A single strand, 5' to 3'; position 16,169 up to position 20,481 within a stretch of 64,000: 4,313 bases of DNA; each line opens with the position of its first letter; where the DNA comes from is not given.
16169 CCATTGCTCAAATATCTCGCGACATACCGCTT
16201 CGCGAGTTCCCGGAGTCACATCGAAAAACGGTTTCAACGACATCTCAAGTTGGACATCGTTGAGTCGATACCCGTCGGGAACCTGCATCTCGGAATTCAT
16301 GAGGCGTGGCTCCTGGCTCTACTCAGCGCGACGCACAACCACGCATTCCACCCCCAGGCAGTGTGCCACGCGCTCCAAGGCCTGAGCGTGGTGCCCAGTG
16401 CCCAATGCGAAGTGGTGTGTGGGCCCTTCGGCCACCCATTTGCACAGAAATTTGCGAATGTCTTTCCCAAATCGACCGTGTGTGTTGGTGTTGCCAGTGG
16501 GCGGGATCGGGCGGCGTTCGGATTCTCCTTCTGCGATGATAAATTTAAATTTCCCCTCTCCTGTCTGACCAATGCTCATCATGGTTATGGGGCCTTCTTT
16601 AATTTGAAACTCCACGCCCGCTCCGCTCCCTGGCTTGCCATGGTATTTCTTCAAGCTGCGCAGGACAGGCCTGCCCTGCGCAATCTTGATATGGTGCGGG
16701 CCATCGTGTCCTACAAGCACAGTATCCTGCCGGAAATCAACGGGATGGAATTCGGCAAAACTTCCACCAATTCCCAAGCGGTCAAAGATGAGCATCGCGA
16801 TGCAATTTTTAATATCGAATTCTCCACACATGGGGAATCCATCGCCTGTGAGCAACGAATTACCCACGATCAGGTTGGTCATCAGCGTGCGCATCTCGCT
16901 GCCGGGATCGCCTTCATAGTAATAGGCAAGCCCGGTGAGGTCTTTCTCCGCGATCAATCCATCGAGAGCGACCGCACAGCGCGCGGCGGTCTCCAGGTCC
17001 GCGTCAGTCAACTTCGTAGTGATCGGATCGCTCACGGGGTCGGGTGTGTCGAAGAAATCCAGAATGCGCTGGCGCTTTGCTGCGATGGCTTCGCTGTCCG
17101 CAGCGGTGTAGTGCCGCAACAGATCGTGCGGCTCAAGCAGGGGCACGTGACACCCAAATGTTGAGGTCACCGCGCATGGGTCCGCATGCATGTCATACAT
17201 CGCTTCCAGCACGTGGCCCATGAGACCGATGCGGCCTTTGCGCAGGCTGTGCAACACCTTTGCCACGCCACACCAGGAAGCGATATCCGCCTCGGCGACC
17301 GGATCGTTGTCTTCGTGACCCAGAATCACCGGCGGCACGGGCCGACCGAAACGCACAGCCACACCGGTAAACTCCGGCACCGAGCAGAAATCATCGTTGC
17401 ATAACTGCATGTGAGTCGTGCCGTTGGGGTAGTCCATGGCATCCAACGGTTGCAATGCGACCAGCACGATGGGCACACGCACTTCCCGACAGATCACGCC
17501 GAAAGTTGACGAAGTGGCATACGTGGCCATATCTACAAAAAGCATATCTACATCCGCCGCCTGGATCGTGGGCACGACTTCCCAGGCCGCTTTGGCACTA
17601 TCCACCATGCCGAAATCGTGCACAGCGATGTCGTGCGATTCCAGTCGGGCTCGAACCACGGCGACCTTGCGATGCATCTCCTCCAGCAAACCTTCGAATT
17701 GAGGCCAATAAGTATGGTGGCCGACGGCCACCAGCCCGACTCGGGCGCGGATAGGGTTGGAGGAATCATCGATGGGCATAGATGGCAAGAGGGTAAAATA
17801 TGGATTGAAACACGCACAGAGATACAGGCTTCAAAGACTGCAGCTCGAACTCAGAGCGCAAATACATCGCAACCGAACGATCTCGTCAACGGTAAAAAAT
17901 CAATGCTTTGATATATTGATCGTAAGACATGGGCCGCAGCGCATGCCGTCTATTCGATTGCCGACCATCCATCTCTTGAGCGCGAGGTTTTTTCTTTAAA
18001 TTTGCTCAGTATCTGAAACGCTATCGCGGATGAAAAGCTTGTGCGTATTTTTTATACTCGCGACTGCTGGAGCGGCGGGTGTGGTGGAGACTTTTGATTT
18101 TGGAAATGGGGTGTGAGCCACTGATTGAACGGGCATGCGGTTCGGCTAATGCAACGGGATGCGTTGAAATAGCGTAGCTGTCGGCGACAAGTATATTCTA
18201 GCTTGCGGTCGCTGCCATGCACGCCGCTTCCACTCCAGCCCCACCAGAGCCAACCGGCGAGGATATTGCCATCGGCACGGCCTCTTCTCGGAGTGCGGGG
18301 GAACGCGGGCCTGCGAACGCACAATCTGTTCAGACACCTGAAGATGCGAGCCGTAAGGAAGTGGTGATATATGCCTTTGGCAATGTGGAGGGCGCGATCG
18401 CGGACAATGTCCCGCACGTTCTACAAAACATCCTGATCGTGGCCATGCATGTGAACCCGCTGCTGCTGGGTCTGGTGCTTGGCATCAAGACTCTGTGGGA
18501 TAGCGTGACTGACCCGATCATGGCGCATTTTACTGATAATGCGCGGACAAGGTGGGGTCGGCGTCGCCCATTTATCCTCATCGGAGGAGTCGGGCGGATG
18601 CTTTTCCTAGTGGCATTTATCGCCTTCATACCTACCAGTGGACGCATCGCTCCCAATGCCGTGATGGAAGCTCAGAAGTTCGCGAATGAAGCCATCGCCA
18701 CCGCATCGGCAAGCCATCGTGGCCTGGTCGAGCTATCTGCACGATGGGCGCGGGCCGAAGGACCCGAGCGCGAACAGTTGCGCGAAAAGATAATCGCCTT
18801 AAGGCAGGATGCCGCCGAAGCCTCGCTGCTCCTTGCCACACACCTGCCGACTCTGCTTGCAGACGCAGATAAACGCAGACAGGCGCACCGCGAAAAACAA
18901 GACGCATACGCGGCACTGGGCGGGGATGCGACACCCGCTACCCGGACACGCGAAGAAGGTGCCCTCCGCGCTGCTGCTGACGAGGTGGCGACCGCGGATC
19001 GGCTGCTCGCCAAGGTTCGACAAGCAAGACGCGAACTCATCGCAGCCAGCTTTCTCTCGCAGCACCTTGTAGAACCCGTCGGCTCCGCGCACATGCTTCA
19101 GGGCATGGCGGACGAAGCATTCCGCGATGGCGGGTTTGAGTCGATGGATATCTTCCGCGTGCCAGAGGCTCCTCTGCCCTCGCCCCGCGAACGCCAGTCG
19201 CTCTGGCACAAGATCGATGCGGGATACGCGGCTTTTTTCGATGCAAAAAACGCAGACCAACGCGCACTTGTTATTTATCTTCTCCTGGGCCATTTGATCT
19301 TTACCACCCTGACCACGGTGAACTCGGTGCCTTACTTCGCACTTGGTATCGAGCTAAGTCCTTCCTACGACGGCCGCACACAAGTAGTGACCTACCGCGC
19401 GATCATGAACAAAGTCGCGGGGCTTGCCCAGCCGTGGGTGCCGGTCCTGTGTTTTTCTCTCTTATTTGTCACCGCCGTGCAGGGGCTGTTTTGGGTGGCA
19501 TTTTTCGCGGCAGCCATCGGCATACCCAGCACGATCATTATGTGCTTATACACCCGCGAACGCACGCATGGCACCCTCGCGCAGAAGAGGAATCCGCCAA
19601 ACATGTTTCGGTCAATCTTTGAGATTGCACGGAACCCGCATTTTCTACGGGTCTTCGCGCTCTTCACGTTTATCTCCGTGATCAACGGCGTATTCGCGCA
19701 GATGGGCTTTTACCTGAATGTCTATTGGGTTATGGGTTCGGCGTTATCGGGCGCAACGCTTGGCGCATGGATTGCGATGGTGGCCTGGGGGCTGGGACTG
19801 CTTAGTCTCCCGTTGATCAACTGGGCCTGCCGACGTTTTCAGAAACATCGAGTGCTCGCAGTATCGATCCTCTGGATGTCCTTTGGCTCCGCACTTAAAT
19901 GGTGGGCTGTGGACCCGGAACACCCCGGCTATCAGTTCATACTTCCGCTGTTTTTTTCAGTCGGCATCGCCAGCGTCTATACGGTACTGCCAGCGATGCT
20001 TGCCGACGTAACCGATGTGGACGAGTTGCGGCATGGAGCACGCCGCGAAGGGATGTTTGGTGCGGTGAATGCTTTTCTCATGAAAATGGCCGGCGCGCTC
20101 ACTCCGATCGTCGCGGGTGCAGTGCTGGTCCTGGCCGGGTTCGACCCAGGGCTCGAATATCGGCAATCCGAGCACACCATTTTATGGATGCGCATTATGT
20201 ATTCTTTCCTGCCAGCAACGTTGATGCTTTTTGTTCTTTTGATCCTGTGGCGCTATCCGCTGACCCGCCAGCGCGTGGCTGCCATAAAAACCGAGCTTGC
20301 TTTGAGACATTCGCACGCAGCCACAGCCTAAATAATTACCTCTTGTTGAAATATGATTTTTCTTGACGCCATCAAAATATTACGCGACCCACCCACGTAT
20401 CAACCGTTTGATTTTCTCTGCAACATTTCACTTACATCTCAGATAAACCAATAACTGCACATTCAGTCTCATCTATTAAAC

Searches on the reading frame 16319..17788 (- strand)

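Call 99: search_protein_families(library=pfam, proteins=[window:16319-17788:-], max_evalue=0.0001)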
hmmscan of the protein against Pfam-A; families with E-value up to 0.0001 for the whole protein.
window:16319-17788:- (489 aa): 2 families
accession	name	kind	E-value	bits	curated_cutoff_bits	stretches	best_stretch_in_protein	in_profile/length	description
PF11762.14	Arabinose_Iso_C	-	3.3e-08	33.8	25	1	342-481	2-144/144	L-arabinose isomerase C-terminal domain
PF02952.23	Fucose_iso_C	-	1.2e-07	31.9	29.3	1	384-482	35-139/143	L-fucose isomerase, C-terminal domain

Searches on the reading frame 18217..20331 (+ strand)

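Call 42: search_protein_families(library=pfam, proteins=[window:18217-20331:+], max_evalue=0.001)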
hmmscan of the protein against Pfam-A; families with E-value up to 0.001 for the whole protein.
window:18217-20331:+ (704 aa): 2 families
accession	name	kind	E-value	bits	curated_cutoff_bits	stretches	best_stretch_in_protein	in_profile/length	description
PF13347.12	MFS_2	-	5.8e-62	210.1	27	2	337-684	82-427/427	MFS/sugar transport protein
PF07690.21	MFS_1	-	4.6e-13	49.2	33.4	1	421-600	150-324/347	Major Facilitator Superfamily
